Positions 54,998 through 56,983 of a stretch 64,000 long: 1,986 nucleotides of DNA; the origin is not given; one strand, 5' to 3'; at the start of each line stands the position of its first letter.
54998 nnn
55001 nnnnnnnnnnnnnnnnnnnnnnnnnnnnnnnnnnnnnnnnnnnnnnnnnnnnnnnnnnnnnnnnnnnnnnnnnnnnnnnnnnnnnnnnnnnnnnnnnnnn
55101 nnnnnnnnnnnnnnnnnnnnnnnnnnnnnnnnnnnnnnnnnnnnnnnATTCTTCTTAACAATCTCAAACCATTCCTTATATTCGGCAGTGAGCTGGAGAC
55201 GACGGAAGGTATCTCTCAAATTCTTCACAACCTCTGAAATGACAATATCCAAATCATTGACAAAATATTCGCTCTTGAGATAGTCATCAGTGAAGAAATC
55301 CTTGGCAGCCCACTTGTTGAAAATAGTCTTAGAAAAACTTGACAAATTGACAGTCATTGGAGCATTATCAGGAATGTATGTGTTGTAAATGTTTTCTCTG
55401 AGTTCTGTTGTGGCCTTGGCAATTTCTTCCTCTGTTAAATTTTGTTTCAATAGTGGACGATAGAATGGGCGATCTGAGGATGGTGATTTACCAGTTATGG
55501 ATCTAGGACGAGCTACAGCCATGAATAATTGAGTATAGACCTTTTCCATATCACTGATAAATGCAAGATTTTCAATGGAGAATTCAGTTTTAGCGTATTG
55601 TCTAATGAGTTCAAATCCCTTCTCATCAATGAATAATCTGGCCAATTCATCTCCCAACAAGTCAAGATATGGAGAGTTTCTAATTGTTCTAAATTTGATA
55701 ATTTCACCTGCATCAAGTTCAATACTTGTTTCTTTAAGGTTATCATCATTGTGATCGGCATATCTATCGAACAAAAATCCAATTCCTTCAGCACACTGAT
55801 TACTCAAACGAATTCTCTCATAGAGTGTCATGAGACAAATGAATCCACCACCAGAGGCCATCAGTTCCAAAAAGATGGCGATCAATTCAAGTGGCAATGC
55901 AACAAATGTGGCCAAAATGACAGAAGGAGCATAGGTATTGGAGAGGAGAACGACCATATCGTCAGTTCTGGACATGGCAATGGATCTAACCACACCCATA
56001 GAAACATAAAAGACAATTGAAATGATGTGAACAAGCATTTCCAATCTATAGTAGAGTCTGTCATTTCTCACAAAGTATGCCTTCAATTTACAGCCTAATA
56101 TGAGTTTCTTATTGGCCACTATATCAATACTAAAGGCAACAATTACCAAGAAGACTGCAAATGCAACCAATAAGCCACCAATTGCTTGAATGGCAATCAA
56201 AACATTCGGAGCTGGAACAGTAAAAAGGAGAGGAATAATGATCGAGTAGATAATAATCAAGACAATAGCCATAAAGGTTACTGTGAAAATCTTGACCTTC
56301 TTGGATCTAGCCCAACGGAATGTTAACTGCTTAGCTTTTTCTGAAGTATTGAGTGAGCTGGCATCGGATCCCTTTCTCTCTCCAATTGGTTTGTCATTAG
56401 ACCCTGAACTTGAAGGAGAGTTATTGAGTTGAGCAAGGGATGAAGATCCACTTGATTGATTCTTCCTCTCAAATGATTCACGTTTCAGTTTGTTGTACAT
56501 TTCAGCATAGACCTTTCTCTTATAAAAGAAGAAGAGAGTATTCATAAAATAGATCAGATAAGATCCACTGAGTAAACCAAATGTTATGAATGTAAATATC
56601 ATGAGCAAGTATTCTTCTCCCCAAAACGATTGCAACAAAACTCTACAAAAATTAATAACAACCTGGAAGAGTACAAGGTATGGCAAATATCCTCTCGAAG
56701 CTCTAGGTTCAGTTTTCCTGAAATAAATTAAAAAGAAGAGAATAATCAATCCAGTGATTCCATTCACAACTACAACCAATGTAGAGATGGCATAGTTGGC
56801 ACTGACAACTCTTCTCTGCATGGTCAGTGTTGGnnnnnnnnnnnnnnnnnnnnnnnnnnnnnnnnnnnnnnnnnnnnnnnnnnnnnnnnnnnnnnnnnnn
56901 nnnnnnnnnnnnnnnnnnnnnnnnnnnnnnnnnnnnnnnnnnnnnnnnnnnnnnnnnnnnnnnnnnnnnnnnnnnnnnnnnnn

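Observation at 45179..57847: Two divergent paralogs with signal peptide + large ectodomain + 7TM + RGS domain, 6.4 kb apart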

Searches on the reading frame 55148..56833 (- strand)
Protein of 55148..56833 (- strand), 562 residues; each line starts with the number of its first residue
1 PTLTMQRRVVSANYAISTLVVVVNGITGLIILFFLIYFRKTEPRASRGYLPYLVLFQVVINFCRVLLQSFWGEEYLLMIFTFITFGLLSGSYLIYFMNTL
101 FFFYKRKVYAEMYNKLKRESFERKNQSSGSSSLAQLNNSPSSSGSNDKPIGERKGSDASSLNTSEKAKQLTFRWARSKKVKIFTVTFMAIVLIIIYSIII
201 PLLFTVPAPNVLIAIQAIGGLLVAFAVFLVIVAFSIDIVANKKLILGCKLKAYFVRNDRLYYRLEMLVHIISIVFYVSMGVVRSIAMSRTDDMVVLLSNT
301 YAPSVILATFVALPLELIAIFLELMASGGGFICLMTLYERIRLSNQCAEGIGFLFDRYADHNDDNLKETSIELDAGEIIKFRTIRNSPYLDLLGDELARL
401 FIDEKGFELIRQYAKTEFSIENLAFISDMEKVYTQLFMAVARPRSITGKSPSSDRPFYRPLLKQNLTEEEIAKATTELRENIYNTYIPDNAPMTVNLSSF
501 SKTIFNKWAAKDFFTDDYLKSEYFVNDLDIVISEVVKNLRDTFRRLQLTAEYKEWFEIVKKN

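Call 34: search_protein_representatives(alignment_id=A3)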
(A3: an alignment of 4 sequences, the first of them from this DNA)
Query: 4 sequences, 555 profile positions. Proteins with E-value up to 0.001 (for the whole library): 315; up to 1e-10: 42; up to 1e-30: 10. The best 150 are listed.
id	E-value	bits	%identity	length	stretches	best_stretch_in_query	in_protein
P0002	1.0e-272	922.1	-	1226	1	1-554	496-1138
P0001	2.2e-271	917.7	-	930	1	2-555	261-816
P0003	6.2e-254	860.0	-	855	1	2-554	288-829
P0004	6.8e-223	757.6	-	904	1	2-554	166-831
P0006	9.7e-188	641.5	-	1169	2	120-554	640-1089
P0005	3.8e-158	543.8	-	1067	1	1-552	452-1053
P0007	1.3e-87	311.1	-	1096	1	27-554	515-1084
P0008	1.1e-76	275.0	-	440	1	144-554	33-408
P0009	1.1e-57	212.2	-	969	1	19-554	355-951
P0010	9.7e-39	149.7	-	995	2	30-347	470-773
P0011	5.7e-21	91.1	-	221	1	443-554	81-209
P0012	9.1e-18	80.5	-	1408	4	240-428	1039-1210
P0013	7.8e-17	77.4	-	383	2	385-554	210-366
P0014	1.0e-16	77.0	-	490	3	29-285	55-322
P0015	1.9e-15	72.8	-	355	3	179-340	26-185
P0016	6.0e-15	71.2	-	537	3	18-292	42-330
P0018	2.5e-14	69.1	-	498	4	162-297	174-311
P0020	3.9e-14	68.5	-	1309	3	461-553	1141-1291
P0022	7.2e-14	67.6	-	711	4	176-344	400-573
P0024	3.2e-13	65.5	-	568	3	17-270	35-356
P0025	6.1e-13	64.5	-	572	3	11-352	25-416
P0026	1.1e-12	63.6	-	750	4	156-275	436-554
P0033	1.6e-11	59.9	-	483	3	476-553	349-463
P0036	2.1e-11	59.5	-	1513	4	475-552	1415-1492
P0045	1.7e-10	56.4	-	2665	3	379-553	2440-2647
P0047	2.0e-10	56.2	-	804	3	155-274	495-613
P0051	4.4e-10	55.1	-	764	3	386-552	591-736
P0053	5.2e-10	54.9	-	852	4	156-271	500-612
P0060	1.4e-09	53.4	-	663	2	11-320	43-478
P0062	2.1e-09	52.9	-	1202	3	473-553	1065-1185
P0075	8.1e-09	50.9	-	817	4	477-552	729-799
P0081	1.4e-08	50.1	-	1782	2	386-552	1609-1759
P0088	2.7e-08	49.2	-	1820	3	477-554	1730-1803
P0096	3.7e-08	48.8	-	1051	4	245-427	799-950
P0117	1.6e-07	46.7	-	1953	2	246-553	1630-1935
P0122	2.3e-07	46.1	-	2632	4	243-423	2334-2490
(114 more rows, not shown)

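Call 36: list_cluster_members(proteins=[P0006, P0007, P0008, P0009, P0010, P0012, P0014, P0016, P0003, P0004])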
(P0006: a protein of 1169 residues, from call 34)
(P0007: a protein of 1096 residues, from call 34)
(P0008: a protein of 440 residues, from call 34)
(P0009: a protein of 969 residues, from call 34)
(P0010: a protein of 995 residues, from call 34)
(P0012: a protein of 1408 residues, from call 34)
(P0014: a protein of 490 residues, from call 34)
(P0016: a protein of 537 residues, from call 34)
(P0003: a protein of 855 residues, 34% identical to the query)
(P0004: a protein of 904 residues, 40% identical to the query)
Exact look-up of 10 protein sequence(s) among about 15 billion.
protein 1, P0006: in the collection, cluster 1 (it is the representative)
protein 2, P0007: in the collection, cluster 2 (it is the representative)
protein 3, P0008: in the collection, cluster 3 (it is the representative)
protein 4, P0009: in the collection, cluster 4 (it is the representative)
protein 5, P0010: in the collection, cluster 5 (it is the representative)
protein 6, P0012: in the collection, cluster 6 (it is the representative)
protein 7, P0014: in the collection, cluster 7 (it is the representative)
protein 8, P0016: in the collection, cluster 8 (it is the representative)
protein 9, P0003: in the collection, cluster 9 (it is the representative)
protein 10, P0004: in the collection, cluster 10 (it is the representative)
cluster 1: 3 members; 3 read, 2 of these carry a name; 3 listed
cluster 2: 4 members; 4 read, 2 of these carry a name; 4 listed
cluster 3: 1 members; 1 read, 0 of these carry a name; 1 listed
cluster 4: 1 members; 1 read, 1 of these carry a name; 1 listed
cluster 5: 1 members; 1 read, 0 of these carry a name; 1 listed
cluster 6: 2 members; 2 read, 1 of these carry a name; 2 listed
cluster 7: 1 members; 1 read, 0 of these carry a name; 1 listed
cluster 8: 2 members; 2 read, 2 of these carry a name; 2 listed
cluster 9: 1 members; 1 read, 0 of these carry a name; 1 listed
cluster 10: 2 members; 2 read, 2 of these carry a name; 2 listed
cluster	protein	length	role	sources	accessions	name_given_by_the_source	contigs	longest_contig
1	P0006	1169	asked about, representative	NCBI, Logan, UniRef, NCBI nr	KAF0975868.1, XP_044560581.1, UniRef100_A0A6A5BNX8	hypothetical protein FDP41_005195 [Naegleria fowleri] | RGS domain-containing protein n=1 Tax=Naegleria fowleri TaxID=5763 RepID=A0A6A5BNX8_NAEFO | uncharacterized protein FDP41_005195 [Naegleria fowleri]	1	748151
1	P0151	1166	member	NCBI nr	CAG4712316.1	unnamed protein product [Naegleria fowleri]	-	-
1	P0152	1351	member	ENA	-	-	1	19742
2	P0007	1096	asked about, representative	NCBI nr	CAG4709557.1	unnamed protein product [Naegleria fowleri]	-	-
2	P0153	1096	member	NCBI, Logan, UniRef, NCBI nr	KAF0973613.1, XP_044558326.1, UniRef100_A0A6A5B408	hypothetical protein FDP41_008317 [Naegleria fowleri] | RGS domain-containing protein n=1 Tax=Naegleria fowleri TaxID=5763 RepID=A0A6A5B408_NAEFO | uncharacterized protein FDP41_008317 [Naegleria fowleri]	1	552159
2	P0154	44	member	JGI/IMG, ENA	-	-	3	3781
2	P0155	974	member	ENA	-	-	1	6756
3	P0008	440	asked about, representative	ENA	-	-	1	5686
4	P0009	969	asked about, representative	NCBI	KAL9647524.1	hypothetical protein ABK040_006883 [Willaertia magna]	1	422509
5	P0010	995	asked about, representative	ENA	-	-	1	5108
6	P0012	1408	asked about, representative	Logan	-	-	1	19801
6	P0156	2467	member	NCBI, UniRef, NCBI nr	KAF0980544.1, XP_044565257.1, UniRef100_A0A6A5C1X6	hypothetical protein FDP41_013758 [Naegleria fowleri] | GPS domain-containing protein n=1 Tax=Naegleria fowleri TaxID=5763 RepID=A0A6A5C1X6_NAEFO | uncharacterized protein FDP41_013758 [Naegleria fowleri]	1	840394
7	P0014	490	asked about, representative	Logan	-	-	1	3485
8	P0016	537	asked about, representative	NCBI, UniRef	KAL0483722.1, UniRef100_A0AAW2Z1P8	7 TM domain-containing transmembrane protein [Acrasis kona] | 7 TM domain-containing transmembrane protein n=1 Tax=Acrasis kona TaxID=1008807 ...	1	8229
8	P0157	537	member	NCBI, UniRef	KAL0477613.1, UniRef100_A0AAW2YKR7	loco [Acrasis kona] | Loco n=1 Tax=Acrasis kona TaxID=1008807 RepID=A0AAW2YKR7_9EUKA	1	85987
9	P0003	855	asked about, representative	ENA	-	-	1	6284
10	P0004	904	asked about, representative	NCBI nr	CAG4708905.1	unnamed protein product [Naegleria fowleri]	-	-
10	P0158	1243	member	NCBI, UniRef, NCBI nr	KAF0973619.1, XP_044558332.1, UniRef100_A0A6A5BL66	hypothetical protein FDP41_008323 [Naegleria fowleri] | RGS domain-containing protein n=1 Tax=Naegleria fowleri TaxID=5763 RepID=A0A6A5BL66_NAEFO | uncharacterized protein FDP41_008323 [Naegleria fowleri]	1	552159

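Call 40: find_encoding_contigs(protein=P0158, flank=10000, max_places=2)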
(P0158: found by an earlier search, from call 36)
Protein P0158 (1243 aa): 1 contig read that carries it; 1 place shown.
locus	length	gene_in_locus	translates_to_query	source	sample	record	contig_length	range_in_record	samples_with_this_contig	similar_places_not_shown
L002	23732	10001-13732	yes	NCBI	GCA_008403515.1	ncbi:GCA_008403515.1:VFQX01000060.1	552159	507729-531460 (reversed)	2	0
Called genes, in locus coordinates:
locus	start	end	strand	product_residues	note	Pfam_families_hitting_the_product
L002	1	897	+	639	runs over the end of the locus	PF00149:Metallophos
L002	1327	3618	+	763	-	PF00615:RGS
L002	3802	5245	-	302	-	-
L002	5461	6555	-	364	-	-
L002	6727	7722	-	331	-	-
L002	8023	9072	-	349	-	-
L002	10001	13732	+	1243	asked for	-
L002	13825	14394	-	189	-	-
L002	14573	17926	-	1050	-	PF22666:Glyco_hydro_2_N2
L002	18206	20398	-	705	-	PF07779:Cas1_AcylT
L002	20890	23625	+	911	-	PF12937:F-box-like (weak)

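Call 41: find_encoding_contigs(protein=P0153, flank=10000, max_places=2)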
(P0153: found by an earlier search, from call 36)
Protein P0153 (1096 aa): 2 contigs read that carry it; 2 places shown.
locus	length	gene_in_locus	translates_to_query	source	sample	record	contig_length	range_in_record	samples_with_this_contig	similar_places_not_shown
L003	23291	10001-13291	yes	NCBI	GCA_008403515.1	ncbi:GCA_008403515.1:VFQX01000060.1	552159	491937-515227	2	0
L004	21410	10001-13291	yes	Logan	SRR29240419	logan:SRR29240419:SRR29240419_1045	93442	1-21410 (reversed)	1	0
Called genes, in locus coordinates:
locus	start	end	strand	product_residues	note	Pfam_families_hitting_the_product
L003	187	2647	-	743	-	PF03193:RsgA_GTPase (faint), PF01926:MMR_HSR1, PF02421:FeoB_N (weak)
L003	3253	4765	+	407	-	-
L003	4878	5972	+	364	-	-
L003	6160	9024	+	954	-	-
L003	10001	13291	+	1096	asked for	-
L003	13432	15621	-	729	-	-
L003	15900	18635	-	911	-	PF12937:F-box-like (weak)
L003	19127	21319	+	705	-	PF07779:Cas1_AcylT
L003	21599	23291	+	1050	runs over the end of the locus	PF22666:Glyco_hydro_2_N2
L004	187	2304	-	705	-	PF03193:RsgA_GTPase (faint), PF01926:MMR_HSR1, PF02421:FeoB_N (weak)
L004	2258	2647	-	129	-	-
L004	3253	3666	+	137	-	-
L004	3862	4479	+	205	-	-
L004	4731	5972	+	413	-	-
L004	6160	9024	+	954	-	-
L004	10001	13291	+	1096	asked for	-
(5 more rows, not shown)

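Call 49: search_protein_families(library=pfam, alignment_id=A5, max_evalue=0.01)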
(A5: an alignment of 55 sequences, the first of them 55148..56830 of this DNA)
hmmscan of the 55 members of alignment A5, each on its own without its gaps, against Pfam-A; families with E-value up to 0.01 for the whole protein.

A. member 1, window:55148-56830:- (561 aa): 1 family
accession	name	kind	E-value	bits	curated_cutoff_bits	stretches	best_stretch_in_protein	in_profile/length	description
PF00615.24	RGS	-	6.9e-05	23.6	23.9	1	397-502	3-74/117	Regulator of G protein signaling domain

B. families by the number of members that match (of 55 scanned): 15 families
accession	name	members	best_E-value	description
PF00615.24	RGS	47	8.4e-17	Regulator of G protein signaling domain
PF00561.26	Abhydrolase_1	4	8.6e-06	alpha/beta hydrolase fold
PF09128.16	RGS-like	2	0.00028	Regulator of G protein signalling-like domain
PF01825.27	GPS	1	2.7e-10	GPCR proteolysis site, GPS, motif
PF08386.16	Abhydrolase_4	1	9.4e-06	TAP-like protein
PF11139.14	SfLAP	1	2.7e-05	Sap, sulfolipid-1-addressing protein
PF16752.10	TBCC_N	1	4.8e-05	Tubulin-specific chaperone C N-terminal domain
PF23936.1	HB_ELP1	1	9.3e-05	ELP1 three-helix bundle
PF00003.28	7tm_3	1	0.00013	7 transmembrane sweet-taste receptor of 3 GCPR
PF06687.17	SUR7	1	0.00033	SUR7/PalI family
PF12146.15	Hydrolase_4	1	0.0027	Serine aminopeptidase, S33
PF19529.4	DUF6057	1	0.0027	Family of unknown function (DUF6057)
PF05399.16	EVI2A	1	0.0033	Ectropic viral integration site 2A protein (EVI2A)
PF10101.14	DUF2339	1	0.0035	Predicted membrane protein (DUF2339)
PF20237.3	DUF6594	1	0.0068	Family of unknown function (DUF6594)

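Call 57: predict_structure(alignment_id=A5)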
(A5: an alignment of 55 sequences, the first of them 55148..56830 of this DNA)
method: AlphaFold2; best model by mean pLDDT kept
length: 561 residues; sequences in the alignment: 55
mean_pLDDT: 84.1   pTM: 0.80
mean pLDDT of the five models: 84.1, 81.8, 81.7, 81.4, 81.0
residues with pLDDT >= 90: 301; 70-90: 168; 50-70: 52; < 50: 40
segments of 3 or more residues with pLDDT < 50: 140-145, 149-156, 359-362, 364-381
pLDDT, mean of each block of 10 residues (from residue 1): 81 88 93 94 91 91 86 86 92 94 91 87 79 57 48 51 84 89 93 92 90 90 92 96 96 92 95 91 81 72 86 93 95 93 76 49 44 44 67 89 93 93 93 83 59 66 91 93 92 93 93 90 92 93 91 93 83
secondary structure, 60 per line:
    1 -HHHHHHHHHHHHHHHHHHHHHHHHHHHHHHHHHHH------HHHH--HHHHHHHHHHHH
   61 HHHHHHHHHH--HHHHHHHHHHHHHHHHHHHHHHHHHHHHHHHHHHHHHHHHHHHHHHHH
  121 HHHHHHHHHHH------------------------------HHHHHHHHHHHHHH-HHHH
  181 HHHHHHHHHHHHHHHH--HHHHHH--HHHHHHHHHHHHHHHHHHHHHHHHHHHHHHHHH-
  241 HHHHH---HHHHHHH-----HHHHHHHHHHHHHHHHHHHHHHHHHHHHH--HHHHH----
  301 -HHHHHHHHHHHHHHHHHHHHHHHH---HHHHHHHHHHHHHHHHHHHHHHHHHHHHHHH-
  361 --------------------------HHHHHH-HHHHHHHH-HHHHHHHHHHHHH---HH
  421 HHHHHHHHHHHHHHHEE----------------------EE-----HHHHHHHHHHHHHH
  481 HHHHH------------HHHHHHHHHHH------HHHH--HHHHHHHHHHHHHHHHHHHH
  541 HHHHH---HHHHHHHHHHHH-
elements in order: H2-36 H43-46 H49-70 H73-131 H162-175 H177-196 H199-204 H207-239 H241-245 H249-255 H261-289 H292-296 H302-325 H329-359 H387-392 H394-401 H403-415 H419-435 H467-485 H498-508 H515-518 H521-545 H549-560

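Call 59: fold_search(model_id=the predicted structure, library=pdb)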
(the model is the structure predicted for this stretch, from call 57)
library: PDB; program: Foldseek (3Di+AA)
matches with E <= 10: 370; with E <= 0.001: 0
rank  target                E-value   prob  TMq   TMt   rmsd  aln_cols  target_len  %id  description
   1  2bt2_C                1.1e-01  1.00  0.18  0.67   8.0       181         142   18  Structure of the regulator of G-protein signaling 16 (released 2005-06-03)
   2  2bt2_B                1.2e-01  1.00  0.18  0.64   7.8       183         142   16  Structure of the regulator of G-protein signaling 16 (released 2005-06-03)
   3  8wu1_R                1.2e-01  1.00  0.30  0.53   7.1       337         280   10  Cryo-EM structure of CB1-beta-arrestin1 complex (released 2024-03-20)
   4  9asb_R                1.2e-01  1.00  0.28  0.20   8.9       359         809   13  Structure of human calcium-sensing receptor in complex with chimeric Gq (miniGisq) protein in nanodiscs (released 2024-04-17)
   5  8fmz_A                1.2e-01  0.99  0.27  0.47   8.9       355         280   11  Neurotensin receptor allosterism revealed in complex with a biased allosteric modulator (released 2023-03-29)
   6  6am3_A                1.7e-01  1.00  0.18  0.64   5.1       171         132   19  Regulator of G protein signaling (RGS) 17 in complex with Ca2+ (released 2019-02-13)
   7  6am3_X                2.0e-01  1.00  0.18  0.65   4.9       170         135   19  Regulator of G protein signaling (RGS) 17 in complex with Ca2+ (released 2019-02-13)
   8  8k4o_E                2.2e-01  0.99  0.31  0.47   8.7       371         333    8  Cryo-EM structure of Kaposi's Sarcoma-Associated Herpesvirus-G Protein-Coupled Receptor (KSHV-GPCR)in complex with CXC (released 2024-07-24)
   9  9mb9_D                2.3e-01  1.00  0.30  0.23  11.3       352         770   10  Cryo-EM structure of Gi-bound GPCR (released 2025-10-01)
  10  8jd6_R                2.3e-01  0.99  0.28  0.21  11.5       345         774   12  Cryo-EM structure of Gi1-bound metabotropic glutamate receptor mGlu4 (released 2023-06-21)
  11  8hix_R                2.5e-01  0.92  0.26  0.45   9.2       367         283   12  Cryo-EM structure of GPR21_m5_Gs (released 2023-03-15)
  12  9m1h_A                2.8e-01  0.89  0.24  0.40  11.8       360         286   11  Cryo-EM structure of PGE2-EP1-Gq complex (released 2025-04-30)
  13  8vy7_R                3.1e-01  0.93  0.26  0.42  12.1       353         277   13  CryoEM structure of Gi-coupled TAS2R14 with cholesterol and an intracellular tastant (released 2024-04-03)
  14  9utb_B                3.3e-01  0.99  0.27  0.20   8.1       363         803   13  The full-length human sweet taste receptor TAS1R2 and TAS1R3 in the sucralose-bound state (released 2025-07-16)
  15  8jsr_R                3.6e-01  0.95  0.28  0.49  11.8       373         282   12  Cryo-EM structure of the anamorelin-bound ghrelin receptor and Gq complex (released 2025-01-22)
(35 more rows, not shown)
